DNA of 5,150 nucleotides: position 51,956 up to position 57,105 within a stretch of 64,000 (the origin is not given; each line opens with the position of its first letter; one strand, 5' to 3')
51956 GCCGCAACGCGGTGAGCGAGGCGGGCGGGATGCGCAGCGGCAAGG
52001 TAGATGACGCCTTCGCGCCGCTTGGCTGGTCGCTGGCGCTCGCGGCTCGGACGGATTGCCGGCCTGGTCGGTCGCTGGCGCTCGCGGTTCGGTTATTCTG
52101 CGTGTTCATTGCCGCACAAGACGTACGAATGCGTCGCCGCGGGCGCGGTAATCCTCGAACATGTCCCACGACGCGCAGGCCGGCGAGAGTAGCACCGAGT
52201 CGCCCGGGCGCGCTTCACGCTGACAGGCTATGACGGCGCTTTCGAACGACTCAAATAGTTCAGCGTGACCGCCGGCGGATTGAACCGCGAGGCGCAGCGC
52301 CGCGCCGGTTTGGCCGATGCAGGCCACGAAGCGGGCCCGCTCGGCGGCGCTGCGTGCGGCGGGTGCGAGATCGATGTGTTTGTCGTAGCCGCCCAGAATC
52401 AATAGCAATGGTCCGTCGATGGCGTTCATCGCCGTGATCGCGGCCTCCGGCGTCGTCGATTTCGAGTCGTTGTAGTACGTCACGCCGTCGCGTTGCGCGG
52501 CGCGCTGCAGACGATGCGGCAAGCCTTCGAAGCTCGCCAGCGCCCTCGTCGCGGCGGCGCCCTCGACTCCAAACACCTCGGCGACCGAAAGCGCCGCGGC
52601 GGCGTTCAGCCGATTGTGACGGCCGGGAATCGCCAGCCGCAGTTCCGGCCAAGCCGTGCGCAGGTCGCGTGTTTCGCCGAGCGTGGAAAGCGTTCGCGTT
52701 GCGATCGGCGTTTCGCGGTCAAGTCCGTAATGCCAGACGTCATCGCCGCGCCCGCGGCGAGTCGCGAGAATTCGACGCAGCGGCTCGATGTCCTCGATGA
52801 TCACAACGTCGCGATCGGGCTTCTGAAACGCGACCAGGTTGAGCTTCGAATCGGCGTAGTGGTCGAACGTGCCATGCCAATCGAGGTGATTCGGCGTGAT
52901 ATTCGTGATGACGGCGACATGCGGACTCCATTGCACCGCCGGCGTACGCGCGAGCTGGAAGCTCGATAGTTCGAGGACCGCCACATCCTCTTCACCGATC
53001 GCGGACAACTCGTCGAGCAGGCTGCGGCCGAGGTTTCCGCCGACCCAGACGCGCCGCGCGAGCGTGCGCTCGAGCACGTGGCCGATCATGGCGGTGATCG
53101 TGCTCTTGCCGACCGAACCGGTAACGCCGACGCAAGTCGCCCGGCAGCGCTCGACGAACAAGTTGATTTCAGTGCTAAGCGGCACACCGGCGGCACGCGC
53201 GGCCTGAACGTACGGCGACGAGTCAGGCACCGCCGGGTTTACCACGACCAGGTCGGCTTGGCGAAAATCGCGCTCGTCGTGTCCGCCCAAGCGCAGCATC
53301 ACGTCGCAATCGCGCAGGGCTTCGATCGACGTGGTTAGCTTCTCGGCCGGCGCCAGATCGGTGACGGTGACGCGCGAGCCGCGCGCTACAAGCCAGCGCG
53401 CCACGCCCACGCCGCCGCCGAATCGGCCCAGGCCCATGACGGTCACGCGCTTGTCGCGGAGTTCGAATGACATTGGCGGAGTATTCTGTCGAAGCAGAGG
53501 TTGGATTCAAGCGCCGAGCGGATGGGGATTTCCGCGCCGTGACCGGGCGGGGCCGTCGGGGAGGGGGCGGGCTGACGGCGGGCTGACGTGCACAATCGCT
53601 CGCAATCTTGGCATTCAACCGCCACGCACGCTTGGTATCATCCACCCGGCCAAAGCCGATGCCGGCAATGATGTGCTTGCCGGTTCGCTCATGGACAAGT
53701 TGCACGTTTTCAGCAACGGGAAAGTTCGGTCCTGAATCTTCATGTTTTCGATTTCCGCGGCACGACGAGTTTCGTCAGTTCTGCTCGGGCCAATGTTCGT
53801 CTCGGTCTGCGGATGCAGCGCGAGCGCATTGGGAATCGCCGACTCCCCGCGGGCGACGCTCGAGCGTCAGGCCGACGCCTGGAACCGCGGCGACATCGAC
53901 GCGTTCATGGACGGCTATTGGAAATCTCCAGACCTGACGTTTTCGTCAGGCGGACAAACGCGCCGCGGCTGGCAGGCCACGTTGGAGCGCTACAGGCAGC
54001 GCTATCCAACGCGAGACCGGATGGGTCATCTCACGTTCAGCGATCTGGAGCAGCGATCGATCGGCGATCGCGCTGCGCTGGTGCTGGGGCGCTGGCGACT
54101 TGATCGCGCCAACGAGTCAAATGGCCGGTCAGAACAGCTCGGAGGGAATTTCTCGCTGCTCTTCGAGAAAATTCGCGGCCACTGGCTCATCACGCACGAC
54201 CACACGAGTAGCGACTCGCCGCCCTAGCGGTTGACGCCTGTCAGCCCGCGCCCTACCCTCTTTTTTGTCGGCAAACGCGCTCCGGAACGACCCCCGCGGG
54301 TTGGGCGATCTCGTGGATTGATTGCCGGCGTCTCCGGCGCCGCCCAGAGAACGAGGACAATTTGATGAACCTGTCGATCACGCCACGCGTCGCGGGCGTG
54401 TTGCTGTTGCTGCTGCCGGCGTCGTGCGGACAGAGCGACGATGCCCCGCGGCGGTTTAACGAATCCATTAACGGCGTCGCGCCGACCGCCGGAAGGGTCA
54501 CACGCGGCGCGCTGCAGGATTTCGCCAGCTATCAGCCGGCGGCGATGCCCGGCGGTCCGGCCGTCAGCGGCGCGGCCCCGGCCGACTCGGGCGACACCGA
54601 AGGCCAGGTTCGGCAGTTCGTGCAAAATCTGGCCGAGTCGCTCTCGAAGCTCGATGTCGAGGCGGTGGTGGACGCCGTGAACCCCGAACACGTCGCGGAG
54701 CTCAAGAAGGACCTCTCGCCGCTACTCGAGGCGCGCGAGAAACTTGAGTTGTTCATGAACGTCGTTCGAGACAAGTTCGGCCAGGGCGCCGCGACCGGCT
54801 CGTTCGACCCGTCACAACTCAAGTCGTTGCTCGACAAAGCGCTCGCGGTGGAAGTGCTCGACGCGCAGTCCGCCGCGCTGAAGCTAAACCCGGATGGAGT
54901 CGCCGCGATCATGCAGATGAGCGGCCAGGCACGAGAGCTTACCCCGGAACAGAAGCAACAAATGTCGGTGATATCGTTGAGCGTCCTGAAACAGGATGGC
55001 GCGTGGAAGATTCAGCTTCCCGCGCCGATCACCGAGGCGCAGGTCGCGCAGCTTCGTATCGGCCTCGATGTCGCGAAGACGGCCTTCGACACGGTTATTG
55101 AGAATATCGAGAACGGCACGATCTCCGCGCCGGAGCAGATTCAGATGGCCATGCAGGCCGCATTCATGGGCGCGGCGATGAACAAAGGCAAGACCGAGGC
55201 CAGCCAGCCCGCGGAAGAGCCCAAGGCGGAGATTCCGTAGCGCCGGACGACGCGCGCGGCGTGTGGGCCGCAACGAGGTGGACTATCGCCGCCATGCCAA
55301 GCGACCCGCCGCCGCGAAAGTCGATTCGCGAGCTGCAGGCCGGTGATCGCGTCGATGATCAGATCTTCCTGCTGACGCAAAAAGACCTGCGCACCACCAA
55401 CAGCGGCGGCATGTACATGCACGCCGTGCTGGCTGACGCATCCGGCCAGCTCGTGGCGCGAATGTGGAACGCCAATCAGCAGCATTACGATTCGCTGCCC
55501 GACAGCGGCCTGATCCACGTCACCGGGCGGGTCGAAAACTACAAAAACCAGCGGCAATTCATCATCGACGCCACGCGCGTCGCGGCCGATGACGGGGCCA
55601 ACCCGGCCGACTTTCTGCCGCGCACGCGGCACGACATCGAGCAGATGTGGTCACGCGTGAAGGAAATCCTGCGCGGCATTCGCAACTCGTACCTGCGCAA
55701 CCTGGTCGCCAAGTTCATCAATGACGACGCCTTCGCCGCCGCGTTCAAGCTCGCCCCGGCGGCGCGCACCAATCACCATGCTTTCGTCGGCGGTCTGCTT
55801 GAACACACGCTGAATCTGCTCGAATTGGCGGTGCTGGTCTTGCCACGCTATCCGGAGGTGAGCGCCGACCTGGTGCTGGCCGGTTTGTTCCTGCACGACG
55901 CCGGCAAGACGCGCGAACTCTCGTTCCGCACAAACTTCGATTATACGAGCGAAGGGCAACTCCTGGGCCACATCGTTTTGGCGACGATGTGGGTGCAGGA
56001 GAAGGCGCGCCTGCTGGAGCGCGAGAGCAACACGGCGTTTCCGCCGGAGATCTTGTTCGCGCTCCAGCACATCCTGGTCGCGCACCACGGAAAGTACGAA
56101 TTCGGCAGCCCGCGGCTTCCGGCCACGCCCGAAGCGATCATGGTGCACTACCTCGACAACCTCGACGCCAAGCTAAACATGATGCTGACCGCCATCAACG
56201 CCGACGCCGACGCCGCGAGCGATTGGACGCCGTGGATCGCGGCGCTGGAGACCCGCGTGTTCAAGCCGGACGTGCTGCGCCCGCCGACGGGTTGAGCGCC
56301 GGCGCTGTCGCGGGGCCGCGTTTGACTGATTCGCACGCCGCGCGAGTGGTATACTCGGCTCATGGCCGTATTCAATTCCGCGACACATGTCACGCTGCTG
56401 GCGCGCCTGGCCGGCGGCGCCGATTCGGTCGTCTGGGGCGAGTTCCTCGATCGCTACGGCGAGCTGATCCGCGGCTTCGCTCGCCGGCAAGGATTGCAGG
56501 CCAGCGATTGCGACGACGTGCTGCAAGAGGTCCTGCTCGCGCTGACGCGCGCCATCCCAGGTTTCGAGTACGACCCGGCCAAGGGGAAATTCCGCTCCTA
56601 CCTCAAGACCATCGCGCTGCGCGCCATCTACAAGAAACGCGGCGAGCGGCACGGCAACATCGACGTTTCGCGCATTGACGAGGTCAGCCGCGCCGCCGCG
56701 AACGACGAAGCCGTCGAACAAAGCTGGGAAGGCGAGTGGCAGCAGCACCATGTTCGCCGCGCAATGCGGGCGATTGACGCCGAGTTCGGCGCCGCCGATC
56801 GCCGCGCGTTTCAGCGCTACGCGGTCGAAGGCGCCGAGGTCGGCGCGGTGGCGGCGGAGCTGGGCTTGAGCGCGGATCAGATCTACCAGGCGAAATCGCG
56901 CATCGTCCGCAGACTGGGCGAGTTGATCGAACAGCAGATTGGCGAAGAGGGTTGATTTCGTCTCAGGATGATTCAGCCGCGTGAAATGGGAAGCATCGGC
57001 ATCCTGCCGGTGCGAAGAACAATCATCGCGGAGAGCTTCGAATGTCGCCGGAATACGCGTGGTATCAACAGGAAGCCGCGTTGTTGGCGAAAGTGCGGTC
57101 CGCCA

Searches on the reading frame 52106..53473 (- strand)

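Call 85: search_protein_families(library=pfam, proteins=[window:52106-53473:-], max_evalue=0.00001)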
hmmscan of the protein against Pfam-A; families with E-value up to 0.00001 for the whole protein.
window:52106-53473:- (455 aa): 3 families
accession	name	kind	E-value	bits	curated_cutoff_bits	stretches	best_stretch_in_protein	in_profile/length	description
PF08245.18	Mur_ligase_M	-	7.3e-29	101.6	24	1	117-298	1-200/200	Mur ligase middle domain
PF02875.26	Mur_ligase_C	-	8.9e-14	52.8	28.4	1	320-433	1-127/127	Mur ligase, glutamate ligase domain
PF21799.2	MurD-like_N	-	6.2e-12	46.1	27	1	8-99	1-86/88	Mur ligase MurD-like, N-terminal domain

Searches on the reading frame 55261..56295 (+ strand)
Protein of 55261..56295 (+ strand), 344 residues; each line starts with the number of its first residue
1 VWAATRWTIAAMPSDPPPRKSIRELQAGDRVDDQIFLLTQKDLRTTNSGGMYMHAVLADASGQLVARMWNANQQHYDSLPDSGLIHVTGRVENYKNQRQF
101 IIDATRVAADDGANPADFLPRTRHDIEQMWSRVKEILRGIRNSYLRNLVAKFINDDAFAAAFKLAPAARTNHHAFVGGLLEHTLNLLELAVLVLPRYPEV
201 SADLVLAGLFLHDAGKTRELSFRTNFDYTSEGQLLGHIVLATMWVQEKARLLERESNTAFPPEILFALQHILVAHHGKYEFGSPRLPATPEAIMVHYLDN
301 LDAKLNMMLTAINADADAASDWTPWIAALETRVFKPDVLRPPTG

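Call 85: search_protein_families(library=pfam, proteins=[window:55261-56295:+], max_evalue=0.00001)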
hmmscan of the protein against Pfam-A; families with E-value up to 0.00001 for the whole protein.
window:55261-56295:+ (344 aa): 1 family
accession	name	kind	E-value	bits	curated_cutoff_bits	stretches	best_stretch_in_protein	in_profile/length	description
PF01966.28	HD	-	2.1e-07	31.7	22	1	180-303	2-115/116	HD domain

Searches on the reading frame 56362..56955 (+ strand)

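Call 85: search_protein_families(library=pfam, proteins=[window:56362-56955:+], max_evalue=0.00001)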
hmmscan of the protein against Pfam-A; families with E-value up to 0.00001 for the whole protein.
window:56362-56955:+ (197 aa): 1 family
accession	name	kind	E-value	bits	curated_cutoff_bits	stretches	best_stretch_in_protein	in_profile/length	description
PF04542.20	Sigma70_r2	-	2.3e-11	43.8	24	1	30-91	3-63/71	Sigma-70 region 2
